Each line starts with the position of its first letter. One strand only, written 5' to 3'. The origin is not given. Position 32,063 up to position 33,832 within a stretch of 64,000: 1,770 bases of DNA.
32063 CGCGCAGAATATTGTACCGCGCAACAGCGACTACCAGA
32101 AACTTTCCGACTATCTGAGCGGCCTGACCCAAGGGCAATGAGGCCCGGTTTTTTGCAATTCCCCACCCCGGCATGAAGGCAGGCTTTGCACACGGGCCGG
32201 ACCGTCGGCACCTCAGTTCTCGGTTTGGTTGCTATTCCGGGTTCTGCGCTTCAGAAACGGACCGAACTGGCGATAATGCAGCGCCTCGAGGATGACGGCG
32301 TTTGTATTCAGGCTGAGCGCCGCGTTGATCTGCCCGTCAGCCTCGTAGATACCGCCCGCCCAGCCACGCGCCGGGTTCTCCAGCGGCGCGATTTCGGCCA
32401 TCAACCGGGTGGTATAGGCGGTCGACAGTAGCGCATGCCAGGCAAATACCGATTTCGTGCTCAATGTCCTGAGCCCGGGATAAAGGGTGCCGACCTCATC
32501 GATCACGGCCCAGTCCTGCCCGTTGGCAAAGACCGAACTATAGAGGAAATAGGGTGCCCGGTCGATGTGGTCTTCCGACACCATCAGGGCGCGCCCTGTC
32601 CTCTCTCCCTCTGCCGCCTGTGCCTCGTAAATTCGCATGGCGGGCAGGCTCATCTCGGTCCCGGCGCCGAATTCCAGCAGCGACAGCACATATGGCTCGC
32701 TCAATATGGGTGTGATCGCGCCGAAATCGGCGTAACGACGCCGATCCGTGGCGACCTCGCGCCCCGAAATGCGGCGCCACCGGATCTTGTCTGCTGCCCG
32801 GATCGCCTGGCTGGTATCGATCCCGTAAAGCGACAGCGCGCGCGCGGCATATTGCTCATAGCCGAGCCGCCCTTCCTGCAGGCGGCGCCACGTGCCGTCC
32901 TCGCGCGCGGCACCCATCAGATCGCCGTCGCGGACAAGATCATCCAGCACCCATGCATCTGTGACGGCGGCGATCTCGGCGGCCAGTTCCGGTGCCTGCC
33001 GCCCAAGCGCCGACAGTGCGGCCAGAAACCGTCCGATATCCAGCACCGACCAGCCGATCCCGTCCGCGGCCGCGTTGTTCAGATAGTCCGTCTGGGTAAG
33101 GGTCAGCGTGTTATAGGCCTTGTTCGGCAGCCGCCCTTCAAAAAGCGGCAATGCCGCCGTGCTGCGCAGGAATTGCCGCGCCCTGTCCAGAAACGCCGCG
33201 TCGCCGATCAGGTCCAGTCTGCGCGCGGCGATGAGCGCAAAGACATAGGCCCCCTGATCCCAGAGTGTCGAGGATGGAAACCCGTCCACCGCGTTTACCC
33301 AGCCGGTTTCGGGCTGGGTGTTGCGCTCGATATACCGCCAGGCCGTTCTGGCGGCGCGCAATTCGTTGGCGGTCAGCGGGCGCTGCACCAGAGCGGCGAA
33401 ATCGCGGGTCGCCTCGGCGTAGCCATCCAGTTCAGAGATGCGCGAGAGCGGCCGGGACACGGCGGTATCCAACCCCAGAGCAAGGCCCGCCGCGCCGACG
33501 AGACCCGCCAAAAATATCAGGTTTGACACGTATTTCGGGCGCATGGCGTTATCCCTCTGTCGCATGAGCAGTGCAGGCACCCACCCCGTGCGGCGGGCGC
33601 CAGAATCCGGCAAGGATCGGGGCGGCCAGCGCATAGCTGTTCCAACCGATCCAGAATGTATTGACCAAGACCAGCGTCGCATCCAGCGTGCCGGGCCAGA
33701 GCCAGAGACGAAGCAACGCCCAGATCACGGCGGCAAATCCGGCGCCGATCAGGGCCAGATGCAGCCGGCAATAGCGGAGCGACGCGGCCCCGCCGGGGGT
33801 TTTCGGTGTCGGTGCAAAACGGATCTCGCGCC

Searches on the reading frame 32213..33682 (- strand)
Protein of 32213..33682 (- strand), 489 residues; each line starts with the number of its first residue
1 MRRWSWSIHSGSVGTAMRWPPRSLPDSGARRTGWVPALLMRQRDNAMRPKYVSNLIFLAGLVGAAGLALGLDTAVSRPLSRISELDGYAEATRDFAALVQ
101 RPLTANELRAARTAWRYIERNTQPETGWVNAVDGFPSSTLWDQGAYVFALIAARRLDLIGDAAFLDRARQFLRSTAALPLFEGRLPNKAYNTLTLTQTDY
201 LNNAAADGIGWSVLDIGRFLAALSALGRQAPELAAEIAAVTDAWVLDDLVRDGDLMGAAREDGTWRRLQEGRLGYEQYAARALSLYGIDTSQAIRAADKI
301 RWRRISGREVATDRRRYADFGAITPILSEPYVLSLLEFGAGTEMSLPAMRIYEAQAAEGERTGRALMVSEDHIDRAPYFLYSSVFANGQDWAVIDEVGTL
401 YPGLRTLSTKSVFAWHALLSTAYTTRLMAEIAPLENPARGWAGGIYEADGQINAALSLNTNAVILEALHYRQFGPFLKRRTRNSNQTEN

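Call 9: search_protein_families(library=pfam, proteins=[window:32213-33682:-], max_evalue=0.01)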
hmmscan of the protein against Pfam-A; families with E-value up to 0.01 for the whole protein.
window:32213-33682:- (489 aa): 1 family
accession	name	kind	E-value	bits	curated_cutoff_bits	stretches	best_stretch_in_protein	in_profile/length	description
PF11329.14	DUF3131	-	1.4e-120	403.1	20.3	1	109-473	1-366/367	Protein of unknown function (DUF3131)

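Call 44: search_solved_structures(query=window:32213-33682:-, max_evalue=0.1)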
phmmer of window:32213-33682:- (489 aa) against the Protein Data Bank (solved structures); distinct sequences matched with E-value up to 0.1: 0.

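Call 45: search_protein_families(library=ncbifam, proteins=[window:32213-33682:-], max_evalue=0.00001)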
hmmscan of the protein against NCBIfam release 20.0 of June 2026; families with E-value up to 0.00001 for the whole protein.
window:32213-33682:- (489 aa): 0 families
